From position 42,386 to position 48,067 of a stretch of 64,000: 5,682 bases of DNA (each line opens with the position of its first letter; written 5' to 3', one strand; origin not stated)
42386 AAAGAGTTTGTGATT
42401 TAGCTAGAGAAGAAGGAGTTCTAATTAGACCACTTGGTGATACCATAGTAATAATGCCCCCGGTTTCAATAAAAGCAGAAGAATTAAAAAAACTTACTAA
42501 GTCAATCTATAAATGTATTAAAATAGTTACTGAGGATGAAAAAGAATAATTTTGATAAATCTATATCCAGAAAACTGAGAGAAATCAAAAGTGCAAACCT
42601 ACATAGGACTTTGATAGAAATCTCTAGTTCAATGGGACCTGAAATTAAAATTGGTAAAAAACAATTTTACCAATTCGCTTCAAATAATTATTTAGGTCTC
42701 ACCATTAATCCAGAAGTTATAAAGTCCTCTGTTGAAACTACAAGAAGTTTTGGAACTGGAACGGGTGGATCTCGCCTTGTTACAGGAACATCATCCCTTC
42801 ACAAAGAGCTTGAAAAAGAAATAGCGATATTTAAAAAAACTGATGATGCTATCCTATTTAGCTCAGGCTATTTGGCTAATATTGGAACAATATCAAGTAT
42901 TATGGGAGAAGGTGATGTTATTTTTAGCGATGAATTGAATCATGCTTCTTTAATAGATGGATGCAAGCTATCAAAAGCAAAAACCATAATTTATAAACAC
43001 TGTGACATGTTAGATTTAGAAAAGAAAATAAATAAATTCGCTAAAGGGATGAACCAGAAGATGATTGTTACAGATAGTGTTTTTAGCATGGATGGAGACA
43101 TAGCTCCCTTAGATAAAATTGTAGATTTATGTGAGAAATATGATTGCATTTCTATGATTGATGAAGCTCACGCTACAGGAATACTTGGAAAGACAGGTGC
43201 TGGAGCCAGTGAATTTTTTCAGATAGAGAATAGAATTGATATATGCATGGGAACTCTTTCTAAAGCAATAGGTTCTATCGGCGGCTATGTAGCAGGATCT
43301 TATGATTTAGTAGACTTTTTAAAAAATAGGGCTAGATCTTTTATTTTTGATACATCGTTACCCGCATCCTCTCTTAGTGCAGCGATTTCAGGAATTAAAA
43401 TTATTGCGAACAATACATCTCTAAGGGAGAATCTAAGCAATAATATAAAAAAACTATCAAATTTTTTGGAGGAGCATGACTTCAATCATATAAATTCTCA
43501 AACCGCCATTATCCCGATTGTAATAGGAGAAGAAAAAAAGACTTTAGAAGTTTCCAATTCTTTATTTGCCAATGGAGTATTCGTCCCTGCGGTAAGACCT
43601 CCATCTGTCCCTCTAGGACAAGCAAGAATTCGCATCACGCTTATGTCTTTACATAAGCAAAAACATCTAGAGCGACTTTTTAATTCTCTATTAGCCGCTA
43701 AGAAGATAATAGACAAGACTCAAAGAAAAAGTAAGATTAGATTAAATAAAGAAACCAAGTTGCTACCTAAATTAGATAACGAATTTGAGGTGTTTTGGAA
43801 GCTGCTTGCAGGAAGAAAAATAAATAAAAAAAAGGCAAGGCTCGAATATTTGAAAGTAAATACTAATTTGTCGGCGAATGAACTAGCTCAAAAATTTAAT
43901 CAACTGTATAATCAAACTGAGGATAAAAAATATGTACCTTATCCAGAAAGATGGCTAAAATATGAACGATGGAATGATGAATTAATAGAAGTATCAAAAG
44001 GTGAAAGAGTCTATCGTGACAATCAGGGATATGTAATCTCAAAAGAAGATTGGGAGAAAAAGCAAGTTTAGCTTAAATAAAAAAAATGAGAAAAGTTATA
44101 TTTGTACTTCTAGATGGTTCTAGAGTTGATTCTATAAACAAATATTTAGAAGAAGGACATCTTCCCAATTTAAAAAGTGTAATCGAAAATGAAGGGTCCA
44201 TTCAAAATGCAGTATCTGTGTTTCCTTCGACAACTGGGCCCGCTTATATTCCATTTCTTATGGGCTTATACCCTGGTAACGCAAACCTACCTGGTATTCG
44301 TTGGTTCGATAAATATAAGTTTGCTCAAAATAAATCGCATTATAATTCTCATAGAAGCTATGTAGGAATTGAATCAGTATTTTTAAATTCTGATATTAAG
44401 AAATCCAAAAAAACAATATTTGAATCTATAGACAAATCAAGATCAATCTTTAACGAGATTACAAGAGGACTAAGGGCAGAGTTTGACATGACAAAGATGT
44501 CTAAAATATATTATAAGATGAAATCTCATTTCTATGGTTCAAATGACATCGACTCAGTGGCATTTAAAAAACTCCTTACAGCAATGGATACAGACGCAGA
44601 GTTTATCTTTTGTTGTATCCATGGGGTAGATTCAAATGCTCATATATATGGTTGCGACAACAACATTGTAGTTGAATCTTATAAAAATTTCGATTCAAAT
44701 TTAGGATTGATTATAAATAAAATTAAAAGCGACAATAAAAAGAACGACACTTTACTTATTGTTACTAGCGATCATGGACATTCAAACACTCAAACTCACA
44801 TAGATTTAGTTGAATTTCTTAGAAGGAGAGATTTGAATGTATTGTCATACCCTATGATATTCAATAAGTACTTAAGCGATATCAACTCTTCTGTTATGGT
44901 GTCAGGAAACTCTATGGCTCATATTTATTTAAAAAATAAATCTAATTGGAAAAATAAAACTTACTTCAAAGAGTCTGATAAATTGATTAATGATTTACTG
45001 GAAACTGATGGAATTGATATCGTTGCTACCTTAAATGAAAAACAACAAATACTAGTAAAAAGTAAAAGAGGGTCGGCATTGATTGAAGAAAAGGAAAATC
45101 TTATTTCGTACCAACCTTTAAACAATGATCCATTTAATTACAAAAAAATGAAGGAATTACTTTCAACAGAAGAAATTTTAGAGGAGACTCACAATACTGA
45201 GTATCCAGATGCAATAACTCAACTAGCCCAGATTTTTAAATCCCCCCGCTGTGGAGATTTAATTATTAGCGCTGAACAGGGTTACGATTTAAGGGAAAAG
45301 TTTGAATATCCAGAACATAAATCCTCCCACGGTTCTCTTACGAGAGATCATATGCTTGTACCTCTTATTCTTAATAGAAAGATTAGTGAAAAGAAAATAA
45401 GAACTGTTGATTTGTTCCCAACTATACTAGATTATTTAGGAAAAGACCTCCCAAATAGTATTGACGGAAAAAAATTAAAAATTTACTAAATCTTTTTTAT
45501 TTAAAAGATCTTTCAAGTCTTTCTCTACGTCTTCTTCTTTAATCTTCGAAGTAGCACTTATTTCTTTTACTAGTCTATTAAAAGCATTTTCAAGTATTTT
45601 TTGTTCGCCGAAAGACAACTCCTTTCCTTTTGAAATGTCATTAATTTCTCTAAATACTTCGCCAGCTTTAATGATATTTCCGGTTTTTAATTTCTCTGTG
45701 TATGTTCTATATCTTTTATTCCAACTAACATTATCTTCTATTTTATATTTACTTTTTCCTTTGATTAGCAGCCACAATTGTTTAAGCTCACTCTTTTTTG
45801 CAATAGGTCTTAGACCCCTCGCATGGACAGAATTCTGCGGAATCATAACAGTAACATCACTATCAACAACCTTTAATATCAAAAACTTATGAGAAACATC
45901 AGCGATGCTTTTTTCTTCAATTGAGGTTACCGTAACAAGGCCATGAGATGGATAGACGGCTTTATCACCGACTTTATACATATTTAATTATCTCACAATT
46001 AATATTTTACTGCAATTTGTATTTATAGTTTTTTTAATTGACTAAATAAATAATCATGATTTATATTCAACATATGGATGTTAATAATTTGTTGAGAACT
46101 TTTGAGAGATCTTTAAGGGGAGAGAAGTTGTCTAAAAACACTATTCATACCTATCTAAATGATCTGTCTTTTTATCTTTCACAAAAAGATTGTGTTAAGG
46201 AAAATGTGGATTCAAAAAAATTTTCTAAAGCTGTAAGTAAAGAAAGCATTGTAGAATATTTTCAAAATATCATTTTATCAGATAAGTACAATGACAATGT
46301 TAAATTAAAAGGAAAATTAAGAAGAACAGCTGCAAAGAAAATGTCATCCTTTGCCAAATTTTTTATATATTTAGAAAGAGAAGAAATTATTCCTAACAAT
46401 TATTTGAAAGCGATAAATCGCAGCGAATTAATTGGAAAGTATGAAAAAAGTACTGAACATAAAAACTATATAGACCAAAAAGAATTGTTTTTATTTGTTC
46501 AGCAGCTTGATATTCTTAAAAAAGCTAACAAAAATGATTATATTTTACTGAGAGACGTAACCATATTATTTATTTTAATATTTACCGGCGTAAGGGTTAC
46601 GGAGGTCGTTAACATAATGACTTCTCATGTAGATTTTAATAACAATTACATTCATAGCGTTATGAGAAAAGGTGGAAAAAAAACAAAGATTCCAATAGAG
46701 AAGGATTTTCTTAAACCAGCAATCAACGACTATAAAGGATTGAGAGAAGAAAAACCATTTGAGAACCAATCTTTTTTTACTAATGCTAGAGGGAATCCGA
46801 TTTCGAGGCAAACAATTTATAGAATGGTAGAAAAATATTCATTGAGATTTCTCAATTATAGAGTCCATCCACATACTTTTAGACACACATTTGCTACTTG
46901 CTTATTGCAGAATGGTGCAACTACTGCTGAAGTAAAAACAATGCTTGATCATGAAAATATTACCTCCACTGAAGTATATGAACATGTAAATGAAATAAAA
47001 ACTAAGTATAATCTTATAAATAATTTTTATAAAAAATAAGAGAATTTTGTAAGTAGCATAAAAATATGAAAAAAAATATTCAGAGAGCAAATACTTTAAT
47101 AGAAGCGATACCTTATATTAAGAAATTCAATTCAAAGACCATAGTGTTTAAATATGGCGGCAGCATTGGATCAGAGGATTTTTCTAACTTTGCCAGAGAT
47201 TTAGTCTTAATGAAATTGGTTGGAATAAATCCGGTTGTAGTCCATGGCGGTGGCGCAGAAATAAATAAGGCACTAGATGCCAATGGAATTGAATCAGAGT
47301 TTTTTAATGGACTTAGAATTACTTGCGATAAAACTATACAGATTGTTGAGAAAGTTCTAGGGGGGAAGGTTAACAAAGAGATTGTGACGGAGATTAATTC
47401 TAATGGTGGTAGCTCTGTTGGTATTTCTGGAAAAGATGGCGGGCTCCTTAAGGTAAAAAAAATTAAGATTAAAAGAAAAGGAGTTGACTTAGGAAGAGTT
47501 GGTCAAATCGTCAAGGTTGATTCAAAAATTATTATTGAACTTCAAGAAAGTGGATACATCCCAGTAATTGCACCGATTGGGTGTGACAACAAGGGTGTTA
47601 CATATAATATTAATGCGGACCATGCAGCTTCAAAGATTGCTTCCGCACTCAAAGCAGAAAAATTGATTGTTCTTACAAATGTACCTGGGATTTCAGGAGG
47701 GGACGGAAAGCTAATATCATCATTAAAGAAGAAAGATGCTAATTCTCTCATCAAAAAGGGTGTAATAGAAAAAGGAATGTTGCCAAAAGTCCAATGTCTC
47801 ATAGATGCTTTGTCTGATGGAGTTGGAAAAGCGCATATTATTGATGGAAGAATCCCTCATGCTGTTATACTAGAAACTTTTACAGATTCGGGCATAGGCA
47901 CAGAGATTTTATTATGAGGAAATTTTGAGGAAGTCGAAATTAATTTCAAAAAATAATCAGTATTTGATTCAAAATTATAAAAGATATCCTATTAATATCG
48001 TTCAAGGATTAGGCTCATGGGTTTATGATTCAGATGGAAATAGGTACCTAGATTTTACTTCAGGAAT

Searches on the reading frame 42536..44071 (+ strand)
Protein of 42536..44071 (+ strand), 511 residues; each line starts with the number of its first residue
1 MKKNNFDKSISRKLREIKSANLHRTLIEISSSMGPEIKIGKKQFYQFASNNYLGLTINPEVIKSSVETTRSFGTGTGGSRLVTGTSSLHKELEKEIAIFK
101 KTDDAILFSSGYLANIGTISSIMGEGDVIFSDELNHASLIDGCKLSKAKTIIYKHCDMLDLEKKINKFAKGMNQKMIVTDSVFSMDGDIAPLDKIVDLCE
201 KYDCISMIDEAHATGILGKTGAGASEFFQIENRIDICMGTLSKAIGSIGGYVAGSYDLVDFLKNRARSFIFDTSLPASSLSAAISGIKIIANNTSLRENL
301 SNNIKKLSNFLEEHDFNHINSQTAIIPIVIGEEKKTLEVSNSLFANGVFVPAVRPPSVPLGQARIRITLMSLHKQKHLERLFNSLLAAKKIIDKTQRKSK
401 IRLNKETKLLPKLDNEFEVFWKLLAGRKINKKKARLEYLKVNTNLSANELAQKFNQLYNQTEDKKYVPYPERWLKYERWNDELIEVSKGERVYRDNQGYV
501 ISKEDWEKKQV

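Call 26: search_protein_families(library=pfam, proteins=[window:42536-44071:+], max_evalue=0.0001)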
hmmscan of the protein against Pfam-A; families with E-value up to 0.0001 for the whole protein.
window:42536-44071:+ (511 aa): 2 families
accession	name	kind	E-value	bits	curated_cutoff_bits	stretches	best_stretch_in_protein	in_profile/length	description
PF00155.27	Aminotran_1_2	-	7.2e-62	210.1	19.7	1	46-384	5-360/361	Aminotransferase class I and II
PF01053.26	Cys_Met_Meta_PP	-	1.1e-07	31.3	27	1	89-218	54-182/381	Cys/Met metabolism PLP-dependent enzyme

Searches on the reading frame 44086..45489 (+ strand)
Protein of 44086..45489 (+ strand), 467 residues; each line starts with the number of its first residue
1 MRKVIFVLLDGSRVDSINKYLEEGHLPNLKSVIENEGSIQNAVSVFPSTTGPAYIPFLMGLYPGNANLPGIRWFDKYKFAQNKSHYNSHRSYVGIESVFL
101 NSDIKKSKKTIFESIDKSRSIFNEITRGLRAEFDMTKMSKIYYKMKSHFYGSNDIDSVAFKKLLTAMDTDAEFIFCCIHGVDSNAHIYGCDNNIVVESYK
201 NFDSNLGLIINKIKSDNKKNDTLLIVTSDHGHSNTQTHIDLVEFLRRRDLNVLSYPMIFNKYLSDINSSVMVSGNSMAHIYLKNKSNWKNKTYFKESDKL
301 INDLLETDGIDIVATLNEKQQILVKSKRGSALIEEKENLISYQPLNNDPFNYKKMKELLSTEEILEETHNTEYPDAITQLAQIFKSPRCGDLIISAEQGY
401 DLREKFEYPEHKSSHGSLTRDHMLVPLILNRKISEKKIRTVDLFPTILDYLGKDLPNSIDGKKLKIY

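Call 26: search_protein_families(library=pfam, proteins=[window:44086-45489:+], max_evalue=0.0001)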
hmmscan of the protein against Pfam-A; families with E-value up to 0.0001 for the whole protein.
window:44086-45489:+ (467 aa): 2 families
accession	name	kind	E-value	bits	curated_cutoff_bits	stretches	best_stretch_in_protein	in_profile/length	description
PF01663.27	Phosphodiest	-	1.1e-32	114.5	23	1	4-295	1-269/342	Type I phosphodiesterase / nucleotide pyrophosphatase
PF00884.28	Sulfatase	-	7.9e-08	32.4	25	0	198-235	209-246/301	Sulfatase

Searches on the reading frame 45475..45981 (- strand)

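Call 78: search_protein_families(library=pfam, proteins=[window:45475-45981:-], max_evalue=0.001)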
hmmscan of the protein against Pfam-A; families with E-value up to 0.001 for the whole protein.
window:45475-45981:- (168 aa): 2 families
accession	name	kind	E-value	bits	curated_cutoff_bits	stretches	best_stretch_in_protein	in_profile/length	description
PF21095.3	CarD_C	-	1.2e-21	77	23.1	1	81-156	11-86/87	CarD, C-terminal domain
PF02559.22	CarD_TRCF_RID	-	4e-10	40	23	1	2-60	1-56/57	CarD-like/TRCF RID domain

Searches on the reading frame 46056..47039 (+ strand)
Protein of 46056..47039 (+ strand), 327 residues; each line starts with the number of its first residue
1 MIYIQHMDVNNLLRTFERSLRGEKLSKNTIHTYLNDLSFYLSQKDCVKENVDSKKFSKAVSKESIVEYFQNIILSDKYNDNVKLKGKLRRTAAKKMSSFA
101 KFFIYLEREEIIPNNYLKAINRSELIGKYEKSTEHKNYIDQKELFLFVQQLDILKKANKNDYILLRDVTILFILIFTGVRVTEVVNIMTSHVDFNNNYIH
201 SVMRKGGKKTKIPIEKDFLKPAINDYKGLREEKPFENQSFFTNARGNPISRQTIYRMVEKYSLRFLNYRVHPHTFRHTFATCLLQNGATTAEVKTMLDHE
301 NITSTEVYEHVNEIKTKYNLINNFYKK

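Call 26: search_protein_families(library=pfam, proteins=[window:46056-47039:+], max_evalue=0.0001)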
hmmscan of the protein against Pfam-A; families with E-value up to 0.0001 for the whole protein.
window:46056-47039:+ (327 aa): 1 family
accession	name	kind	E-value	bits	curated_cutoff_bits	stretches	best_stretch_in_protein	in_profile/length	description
PF00589.27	Phage_integrase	-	7.8e-30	104.3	27.1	1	152-312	9-169/172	Phage integrase family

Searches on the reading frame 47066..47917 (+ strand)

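Call 26: search_protein_families(library=pfam, proteins=[window:47066-47917:+], max_evalue=0.0001)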
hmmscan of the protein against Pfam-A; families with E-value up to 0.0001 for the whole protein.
window:47066-47917:+ (283 aa): 1 family
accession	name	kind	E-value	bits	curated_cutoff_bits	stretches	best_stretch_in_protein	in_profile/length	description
PF00696.33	AA_kinase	-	2.2e-41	142.5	24.9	1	24-260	1-234/234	Amino acid kinase family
